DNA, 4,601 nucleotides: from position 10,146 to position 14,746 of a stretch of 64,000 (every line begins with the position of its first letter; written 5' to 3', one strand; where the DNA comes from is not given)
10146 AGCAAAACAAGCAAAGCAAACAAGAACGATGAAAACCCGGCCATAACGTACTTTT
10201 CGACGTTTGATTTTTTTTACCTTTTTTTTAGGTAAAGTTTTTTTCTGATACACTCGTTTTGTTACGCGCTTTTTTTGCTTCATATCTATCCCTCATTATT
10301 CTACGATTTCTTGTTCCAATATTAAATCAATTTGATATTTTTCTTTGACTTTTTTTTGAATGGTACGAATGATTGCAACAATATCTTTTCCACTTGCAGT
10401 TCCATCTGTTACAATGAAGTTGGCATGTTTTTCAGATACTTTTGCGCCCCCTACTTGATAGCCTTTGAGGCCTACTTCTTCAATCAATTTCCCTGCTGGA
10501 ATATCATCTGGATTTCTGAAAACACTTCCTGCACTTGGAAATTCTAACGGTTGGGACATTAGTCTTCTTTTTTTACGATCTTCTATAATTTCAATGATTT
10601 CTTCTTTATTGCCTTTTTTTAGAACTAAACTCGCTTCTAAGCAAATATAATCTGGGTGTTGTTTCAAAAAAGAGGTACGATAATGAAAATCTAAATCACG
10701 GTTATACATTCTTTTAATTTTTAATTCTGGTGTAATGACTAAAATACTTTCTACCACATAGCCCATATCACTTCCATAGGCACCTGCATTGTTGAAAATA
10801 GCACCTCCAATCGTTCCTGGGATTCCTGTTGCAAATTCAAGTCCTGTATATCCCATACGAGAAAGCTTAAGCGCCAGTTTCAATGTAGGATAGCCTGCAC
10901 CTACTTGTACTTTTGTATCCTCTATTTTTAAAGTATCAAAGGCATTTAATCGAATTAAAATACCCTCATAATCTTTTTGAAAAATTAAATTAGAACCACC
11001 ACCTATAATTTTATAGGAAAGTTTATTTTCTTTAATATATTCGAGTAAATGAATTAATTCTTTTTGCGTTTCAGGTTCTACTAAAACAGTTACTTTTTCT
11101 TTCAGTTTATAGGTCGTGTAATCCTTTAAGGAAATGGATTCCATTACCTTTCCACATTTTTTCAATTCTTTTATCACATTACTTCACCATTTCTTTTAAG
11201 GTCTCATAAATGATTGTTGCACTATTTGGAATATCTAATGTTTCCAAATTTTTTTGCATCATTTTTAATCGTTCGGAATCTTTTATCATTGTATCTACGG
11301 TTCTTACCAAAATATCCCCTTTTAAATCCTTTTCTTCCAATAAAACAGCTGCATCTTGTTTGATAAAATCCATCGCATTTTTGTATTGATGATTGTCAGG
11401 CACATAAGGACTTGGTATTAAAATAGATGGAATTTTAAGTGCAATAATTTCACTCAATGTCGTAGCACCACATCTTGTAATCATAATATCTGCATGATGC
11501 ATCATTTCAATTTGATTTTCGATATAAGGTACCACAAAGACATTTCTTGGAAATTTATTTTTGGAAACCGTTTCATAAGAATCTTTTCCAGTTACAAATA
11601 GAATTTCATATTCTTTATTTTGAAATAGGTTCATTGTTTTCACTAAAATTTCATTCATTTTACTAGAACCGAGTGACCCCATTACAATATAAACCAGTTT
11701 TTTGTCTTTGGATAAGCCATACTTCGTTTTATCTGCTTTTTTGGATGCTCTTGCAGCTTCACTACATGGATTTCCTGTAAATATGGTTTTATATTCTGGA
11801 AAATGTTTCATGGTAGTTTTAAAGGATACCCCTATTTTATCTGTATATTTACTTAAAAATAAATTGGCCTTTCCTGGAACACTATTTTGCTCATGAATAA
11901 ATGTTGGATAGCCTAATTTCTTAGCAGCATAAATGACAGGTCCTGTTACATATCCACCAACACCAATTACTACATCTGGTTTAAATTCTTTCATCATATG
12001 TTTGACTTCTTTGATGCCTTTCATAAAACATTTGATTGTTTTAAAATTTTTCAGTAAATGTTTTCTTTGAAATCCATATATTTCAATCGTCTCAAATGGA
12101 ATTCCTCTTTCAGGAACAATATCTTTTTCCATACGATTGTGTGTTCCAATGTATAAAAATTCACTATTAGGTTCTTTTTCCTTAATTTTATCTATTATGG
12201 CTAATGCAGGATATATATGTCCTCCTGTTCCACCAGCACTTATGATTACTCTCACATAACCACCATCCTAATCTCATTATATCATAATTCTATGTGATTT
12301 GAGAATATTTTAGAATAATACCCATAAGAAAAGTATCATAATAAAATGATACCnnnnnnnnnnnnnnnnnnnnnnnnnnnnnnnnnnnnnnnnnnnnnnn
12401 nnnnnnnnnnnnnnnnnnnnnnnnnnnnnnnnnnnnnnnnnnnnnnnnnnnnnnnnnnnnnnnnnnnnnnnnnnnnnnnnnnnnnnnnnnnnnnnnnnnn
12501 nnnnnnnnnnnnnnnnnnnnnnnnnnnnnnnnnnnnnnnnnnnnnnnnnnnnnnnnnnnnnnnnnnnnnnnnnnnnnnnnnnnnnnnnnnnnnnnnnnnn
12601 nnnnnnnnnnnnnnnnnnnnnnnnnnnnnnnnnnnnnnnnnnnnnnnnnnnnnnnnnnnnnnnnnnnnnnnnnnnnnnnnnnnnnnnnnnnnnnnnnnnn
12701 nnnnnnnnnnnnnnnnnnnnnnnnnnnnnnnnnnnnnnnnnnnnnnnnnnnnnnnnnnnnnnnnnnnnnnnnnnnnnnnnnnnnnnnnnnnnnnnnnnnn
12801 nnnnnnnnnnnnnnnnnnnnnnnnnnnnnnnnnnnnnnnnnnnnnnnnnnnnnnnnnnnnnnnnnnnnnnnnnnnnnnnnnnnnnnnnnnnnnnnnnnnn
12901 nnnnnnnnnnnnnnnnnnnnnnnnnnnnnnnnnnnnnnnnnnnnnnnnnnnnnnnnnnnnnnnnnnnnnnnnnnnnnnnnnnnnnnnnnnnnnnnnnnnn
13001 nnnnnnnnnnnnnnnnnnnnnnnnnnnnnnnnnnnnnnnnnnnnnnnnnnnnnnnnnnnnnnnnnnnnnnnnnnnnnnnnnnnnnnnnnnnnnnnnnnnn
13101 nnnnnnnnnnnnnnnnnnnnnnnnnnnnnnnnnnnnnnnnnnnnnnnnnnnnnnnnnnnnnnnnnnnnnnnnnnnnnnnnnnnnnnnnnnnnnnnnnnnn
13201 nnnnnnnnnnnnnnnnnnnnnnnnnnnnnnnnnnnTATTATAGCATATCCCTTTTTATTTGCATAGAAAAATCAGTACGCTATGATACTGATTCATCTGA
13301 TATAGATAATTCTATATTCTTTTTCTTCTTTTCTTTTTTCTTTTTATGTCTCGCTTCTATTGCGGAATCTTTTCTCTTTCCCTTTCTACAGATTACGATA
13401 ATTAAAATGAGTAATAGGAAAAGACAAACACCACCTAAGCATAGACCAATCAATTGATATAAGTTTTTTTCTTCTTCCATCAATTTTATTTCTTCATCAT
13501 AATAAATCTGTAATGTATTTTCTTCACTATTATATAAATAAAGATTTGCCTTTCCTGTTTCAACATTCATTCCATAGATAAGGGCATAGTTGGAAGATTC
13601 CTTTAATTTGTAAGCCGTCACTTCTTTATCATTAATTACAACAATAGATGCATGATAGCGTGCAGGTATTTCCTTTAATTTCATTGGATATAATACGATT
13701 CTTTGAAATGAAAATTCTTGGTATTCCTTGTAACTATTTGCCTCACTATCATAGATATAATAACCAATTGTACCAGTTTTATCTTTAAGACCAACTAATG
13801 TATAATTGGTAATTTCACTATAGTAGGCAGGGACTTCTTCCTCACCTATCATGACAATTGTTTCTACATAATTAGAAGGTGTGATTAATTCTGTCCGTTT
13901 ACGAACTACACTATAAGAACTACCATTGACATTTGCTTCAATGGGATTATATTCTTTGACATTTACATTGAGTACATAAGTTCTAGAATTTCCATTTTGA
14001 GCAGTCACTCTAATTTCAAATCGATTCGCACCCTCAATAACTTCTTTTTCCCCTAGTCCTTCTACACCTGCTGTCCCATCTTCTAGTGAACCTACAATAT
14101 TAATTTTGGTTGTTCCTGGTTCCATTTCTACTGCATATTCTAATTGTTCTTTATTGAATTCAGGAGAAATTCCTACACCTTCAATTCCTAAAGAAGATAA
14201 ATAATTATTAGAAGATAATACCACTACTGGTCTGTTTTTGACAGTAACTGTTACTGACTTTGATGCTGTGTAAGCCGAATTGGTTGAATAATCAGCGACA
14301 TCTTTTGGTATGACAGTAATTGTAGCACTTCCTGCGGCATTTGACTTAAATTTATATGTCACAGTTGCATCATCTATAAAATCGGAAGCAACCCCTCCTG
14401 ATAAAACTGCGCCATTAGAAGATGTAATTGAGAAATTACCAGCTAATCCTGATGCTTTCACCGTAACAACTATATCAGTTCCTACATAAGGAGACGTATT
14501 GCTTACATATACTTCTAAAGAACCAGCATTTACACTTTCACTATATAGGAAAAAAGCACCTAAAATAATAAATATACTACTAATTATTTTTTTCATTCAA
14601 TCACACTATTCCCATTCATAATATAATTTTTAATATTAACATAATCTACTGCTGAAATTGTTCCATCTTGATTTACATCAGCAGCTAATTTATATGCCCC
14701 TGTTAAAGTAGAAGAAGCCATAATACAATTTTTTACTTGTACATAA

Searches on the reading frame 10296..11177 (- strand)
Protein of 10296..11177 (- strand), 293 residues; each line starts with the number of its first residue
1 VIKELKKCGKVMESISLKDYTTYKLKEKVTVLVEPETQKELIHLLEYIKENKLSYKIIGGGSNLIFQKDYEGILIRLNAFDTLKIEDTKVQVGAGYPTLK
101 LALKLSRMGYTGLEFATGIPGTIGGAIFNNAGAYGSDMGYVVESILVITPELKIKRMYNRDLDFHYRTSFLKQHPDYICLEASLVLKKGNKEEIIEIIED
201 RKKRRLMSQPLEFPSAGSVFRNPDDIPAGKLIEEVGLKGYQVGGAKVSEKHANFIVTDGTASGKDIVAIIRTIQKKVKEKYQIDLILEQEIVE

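Call 22: search_protein_families(library=pfam, proteins=[window:10296-11177:-], max_evalue=0.0001)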
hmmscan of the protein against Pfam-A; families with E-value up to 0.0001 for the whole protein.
window:10296-11177:- (293 aa): 2 families
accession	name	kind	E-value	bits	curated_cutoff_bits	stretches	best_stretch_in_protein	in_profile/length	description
PF02873.21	MurB_C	-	2.7e-33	114.5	27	1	194-291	2-98/99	UDP-N-acetylenolpyruvoylglucosamine reductase, C-terminal domain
PF01565.28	FAD_binding_4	-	5.4e-22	78.4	26.4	1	31-151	3-132/139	FAD binding domain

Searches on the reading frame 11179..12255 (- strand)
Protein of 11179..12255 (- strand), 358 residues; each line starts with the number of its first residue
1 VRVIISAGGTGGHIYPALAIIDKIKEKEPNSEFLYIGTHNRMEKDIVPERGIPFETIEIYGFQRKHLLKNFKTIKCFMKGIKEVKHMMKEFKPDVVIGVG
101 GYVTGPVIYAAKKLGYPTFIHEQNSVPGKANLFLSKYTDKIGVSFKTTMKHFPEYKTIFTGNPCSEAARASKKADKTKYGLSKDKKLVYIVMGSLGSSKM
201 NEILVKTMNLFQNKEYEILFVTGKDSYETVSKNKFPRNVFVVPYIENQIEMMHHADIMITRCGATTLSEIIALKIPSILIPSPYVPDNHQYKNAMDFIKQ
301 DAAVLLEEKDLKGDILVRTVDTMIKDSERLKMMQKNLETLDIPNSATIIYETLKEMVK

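Call 22: search_protein_families(library=pfam, proteins=[window:11179-12255:-], max_evalue=0.0001)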
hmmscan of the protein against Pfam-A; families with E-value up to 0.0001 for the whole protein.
window:11179-12255:- (358 aa): 2 families
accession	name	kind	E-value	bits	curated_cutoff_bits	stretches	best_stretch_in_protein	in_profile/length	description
PF03033.26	Glyco_transf_28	-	4.2e-44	150.4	26.2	1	3-142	1-138/139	Glycosyltransferase family 28 N-terminal domain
PF04101.22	Glyco_tran_28_C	-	1.1e-32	113.8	22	1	188-337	2-154/166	Glycosyltransferase family 28 C-terminal domain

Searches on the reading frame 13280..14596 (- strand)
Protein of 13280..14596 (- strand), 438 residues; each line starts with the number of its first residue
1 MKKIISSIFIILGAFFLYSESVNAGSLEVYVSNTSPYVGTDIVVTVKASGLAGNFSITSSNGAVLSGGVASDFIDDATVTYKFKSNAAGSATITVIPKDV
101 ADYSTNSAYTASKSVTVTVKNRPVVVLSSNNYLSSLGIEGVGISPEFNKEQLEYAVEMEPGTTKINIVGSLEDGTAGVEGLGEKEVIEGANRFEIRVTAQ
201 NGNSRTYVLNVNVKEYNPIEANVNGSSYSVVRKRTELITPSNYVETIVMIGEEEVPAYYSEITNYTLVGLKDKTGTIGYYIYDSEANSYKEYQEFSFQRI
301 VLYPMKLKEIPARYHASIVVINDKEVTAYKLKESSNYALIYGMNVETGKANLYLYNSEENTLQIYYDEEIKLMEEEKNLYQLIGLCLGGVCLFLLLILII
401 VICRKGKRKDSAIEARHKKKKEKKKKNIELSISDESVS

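Call 23: search_protein_families(library=pfam, proteins=[window:13280-14596:-], max_evalue=0.0001)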
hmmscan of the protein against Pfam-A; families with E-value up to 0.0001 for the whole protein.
window:13280-14596:- (438 aa): 0 families

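Call 26: search_protein_families(library=pfam, proteins=[window:13280-14596:-], max_evalue=0.05)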
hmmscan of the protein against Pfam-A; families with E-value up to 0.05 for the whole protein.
window:13280-14596:- (438 aa): 4 families
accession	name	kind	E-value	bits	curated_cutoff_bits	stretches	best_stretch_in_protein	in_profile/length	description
PF12733.13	Cadherin-like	-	0.00041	21.2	24.2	1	188-212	62-87/89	Cadherin-like beta sandwich domain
PF14851.11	FAM176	-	0.0016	18.7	31.5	1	373-426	18-70/152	FAM176 family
PF16038.10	TMIE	-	0.016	15.5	27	1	378-431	10-62/85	TMIE protein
PF14575.11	EphA2_TM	-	0.036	15.2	28.9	0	383-423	2-38/74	Ephrin type-A receptor 2 transmembrane domain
